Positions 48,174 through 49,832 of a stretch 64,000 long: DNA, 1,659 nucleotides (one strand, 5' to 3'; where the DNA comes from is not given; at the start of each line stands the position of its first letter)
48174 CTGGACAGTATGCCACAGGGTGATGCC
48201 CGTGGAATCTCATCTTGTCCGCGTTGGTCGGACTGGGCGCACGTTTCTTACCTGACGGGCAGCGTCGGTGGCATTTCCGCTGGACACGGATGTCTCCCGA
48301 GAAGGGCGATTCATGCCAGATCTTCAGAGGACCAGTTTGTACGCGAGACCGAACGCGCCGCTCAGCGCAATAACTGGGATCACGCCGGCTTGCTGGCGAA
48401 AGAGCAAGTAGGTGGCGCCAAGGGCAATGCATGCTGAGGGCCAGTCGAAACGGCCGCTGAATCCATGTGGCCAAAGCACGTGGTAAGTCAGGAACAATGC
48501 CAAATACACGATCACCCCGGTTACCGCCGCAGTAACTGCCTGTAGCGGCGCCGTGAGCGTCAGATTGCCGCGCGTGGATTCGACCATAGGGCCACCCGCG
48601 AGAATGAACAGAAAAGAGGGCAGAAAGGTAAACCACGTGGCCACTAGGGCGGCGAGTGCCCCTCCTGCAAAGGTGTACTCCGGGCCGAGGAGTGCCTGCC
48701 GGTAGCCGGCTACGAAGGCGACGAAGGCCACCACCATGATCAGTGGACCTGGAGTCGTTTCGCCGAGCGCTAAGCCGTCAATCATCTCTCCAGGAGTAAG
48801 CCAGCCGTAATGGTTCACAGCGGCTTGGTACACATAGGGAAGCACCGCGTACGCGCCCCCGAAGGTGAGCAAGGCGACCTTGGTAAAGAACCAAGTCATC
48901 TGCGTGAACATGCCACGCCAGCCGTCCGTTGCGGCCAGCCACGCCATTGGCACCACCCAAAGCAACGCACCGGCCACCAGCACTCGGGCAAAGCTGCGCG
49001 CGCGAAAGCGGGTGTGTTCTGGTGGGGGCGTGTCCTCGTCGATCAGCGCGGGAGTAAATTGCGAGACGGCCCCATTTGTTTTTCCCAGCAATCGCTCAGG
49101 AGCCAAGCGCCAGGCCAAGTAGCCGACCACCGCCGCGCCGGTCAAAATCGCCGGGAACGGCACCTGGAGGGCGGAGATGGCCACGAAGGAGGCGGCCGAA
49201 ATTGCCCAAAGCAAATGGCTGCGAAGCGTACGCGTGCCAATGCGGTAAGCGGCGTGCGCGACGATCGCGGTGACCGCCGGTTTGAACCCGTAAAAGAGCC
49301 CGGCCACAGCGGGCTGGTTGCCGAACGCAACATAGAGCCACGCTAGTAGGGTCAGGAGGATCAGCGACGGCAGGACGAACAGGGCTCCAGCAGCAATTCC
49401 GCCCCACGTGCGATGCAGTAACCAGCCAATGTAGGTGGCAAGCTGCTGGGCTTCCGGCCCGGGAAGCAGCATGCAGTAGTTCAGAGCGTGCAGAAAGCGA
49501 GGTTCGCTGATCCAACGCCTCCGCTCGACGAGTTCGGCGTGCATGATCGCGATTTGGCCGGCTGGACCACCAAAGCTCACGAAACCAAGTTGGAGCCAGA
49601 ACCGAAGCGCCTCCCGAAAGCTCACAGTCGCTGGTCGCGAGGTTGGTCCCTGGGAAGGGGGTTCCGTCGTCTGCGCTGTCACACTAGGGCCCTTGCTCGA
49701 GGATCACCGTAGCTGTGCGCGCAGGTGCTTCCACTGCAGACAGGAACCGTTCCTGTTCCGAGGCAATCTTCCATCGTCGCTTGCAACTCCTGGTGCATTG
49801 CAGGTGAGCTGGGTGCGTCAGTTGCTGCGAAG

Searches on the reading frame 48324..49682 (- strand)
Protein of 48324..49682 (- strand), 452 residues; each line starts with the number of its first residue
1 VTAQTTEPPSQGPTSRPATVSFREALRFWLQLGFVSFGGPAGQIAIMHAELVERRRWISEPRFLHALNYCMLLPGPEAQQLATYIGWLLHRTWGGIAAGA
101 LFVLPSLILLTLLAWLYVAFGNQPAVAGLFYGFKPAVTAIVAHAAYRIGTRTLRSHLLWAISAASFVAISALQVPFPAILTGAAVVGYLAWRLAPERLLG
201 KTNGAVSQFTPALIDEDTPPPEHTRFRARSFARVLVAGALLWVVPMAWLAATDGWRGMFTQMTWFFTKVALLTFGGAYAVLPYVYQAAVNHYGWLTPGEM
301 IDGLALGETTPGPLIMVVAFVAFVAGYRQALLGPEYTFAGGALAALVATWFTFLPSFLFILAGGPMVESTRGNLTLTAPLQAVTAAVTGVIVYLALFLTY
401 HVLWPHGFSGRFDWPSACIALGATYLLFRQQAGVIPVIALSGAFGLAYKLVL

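Call 19: find_encoding_contigs(protein=window:48324-49682:-, flank=10000, max_places=10)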
Protein window:48324-49682:- (452 aa): no gene with exactly this product is on record in the collection.

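Call 43: search_protein_families(library=ncbifam, proteins=[window:48324-49679:-], max_evalue=0.00001)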
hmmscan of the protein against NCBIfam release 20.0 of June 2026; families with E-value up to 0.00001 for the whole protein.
window:48324-49679:- (451 aa): 3 families
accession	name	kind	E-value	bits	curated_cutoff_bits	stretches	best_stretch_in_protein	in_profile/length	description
TIGR00937.1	2A51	subfamily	2.5e-68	231.4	171.7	1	29-402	2-333/368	chromate efflux transporter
NF053759.1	ChrTpChrBBac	equivalog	6.2e-25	87.9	250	2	30-173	10-156/180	chromate efflux transporter ChrB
NF053760.1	ChrTpChrABac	equivalog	9.5e-24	84.6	250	2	34-184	16-168/178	chromate efflux transporter ChrA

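Call 48: find_encoding_contigs(protein=window:48327-49682:-, flank=10000, max_places=6)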
Protein seq(452 aa) (452 aa): no gene with exactly this product is on record in the collection.
